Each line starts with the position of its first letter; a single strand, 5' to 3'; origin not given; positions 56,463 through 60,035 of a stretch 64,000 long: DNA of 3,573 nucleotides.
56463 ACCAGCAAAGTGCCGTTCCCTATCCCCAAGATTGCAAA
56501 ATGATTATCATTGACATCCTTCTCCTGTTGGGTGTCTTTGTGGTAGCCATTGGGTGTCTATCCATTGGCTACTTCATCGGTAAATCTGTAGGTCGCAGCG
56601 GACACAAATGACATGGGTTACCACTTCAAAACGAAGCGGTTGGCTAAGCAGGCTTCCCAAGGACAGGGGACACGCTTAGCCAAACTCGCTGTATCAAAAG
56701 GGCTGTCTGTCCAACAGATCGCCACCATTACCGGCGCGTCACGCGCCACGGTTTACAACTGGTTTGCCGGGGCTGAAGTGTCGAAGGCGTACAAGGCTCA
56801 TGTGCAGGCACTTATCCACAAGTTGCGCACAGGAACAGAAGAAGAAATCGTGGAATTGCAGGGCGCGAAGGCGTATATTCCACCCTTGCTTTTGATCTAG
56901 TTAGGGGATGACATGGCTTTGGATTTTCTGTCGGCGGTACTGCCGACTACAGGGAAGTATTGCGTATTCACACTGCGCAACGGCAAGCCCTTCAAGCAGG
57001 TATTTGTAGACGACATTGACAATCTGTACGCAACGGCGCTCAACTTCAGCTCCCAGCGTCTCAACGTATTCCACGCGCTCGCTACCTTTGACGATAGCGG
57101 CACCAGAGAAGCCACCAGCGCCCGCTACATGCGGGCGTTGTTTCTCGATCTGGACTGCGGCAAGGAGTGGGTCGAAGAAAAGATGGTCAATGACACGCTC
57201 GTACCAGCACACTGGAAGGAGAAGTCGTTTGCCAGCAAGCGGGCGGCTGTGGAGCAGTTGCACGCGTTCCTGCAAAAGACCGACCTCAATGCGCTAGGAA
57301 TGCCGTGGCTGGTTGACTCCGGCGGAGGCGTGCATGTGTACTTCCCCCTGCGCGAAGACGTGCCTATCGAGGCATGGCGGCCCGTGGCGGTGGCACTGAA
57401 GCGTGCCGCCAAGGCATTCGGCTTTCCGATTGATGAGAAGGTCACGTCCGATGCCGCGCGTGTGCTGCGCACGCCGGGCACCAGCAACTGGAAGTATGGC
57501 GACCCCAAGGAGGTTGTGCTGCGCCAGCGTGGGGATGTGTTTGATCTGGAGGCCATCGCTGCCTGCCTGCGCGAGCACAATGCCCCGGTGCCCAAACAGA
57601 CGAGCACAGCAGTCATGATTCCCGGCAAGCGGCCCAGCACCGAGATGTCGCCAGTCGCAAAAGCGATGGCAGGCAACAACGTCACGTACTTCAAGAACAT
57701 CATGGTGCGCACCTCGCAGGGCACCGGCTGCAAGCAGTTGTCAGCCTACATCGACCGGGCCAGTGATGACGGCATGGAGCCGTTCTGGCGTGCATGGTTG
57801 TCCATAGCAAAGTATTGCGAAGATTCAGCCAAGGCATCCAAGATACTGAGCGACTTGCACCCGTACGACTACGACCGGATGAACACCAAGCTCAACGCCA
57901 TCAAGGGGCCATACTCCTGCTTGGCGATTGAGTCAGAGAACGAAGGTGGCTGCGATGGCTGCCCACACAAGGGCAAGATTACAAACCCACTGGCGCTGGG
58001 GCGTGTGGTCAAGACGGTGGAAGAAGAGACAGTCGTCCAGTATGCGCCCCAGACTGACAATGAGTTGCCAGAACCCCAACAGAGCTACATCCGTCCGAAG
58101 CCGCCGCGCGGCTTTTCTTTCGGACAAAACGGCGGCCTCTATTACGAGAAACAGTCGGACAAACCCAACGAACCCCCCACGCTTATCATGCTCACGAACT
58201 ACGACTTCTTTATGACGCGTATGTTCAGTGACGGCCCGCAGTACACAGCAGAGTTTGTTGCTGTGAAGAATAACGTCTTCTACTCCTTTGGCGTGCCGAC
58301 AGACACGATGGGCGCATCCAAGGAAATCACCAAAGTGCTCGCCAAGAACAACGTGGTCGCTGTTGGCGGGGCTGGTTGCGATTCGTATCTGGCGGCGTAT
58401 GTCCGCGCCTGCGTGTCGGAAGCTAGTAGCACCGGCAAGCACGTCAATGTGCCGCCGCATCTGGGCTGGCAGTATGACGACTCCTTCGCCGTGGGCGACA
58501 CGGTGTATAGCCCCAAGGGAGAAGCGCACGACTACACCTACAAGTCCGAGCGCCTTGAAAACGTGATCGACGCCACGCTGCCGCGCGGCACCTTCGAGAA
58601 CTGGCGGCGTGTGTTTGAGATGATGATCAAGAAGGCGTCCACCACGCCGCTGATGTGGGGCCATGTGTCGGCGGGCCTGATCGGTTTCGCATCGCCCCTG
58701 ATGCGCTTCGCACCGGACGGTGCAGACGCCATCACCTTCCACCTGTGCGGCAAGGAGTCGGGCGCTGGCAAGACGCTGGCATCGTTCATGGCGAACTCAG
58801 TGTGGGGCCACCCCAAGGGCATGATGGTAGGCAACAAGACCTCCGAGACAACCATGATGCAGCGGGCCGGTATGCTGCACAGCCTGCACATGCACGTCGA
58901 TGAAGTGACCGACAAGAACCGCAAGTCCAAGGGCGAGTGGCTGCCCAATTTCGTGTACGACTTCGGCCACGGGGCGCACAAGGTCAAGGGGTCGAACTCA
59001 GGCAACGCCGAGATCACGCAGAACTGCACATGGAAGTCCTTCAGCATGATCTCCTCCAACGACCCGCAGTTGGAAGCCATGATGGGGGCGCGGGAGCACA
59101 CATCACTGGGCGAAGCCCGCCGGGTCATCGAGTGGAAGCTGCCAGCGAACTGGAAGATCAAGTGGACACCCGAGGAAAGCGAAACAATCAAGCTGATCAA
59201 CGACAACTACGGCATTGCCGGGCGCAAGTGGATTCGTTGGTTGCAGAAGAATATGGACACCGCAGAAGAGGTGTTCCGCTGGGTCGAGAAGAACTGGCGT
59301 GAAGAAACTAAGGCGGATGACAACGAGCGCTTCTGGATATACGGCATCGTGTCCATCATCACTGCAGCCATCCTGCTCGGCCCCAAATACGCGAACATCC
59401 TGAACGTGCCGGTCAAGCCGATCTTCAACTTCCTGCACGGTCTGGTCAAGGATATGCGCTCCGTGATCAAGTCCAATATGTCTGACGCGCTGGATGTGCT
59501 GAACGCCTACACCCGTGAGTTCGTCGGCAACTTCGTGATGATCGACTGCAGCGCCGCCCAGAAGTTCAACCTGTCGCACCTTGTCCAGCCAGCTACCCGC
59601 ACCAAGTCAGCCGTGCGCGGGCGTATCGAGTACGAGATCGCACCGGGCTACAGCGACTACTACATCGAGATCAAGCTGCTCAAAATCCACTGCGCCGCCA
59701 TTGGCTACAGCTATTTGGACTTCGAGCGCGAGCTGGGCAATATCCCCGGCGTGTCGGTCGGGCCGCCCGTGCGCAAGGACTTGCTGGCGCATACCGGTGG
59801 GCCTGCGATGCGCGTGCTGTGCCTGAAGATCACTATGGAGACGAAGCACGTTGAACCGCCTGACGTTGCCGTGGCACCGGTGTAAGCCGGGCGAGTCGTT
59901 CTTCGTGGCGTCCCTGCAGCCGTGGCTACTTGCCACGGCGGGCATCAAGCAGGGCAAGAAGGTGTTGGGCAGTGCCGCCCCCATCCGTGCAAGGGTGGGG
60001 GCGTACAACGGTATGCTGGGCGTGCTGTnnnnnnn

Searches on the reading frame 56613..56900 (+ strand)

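Call 49: search_protein_families(library=pfam, proteins=[window:56613-56900:+], max_evalue=0.01)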
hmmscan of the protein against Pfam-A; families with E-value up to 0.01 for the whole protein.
window:56613-56900:+ (95 aa): 9 families
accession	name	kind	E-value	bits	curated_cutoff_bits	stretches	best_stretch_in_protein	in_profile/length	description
PF13384.12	HTH_23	-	5.2e-06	26.6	24.6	1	25-51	12-38/50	Homeodomain-like domain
PF13551.12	HTH_29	-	9.1e-05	22.9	28.1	1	25-50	6-32/64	Winged helix-turn helix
PF02796.21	HTH_7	-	0.00025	21.5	23.8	1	27-48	18-39/45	Helix-turn-helix domain of resolvase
PF13560.12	HTH_31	-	0.0016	19.2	27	1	19-56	3-40/64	Helix-turn-helix domain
PF12728.13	HTH_17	-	0.0019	18.9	27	1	31-51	2-22/51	Helix-turn-helix domain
PF06056.18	Terminase_5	-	0.0026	18.1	20.3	1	29-51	12-34/58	Putative ATPase subunit of terminase (gpP-like)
PF13518.12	HTH_28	-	0.0027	18.2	25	1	25-50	8-32/52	Helix-turn-helix domain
PF08281.18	Sigma70_r4_2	-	0.0028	17.7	25.7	1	29-50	25-46/54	Sigma-70, region 4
PF01381.28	HTH_3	-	0.0077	16.7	23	0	24-55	3-35/55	Helix-turn-helix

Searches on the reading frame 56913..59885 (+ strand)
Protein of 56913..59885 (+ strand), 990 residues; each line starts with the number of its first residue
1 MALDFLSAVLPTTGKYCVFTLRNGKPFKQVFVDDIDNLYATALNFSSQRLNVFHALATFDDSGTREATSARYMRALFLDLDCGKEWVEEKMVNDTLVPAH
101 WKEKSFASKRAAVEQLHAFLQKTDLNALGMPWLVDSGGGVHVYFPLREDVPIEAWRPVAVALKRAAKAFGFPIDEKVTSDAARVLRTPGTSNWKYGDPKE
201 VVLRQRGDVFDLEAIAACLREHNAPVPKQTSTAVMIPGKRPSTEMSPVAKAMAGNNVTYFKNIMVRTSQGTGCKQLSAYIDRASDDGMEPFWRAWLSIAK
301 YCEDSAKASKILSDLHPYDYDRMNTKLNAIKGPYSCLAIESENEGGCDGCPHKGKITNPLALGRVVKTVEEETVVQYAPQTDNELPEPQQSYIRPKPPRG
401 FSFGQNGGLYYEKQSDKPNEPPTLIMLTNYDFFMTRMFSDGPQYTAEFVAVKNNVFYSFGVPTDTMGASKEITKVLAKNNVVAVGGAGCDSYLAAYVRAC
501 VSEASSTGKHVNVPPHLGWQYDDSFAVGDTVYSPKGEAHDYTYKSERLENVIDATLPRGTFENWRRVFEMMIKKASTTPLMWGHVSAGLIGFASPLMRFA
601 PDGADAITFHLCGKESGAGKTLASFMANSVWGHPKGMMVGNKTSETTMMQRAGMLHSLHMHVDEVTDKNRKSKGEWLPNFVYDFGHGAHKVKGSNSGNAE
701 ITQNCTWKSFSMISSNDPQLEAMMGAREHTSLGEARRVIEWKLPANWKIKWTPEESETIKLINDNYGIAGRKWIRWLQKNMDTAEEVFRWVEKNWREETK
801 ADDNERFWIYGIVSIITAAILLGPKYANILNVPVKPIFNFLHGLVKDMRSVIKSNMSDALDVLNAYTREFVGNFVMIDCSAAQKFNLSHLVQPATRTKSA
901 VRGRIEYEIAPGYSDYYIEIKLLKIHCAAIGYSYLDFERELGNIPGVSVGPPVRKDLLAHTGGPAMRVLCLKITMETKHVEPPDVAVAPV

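Call 6: search_protein_families(library=pfam, proteins=[window:56913-59885:+])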
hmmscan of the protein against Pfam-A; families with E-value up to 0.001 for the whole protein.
window:56913-59885:+ (990 aa): 1 family
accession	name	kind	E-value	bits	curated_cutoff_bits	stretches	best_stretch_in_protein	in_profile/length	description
PF06048.17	DUF927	-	3.9e-15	56.7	22.6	1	461-699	62-279/284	Domain of unknown function (DUF927)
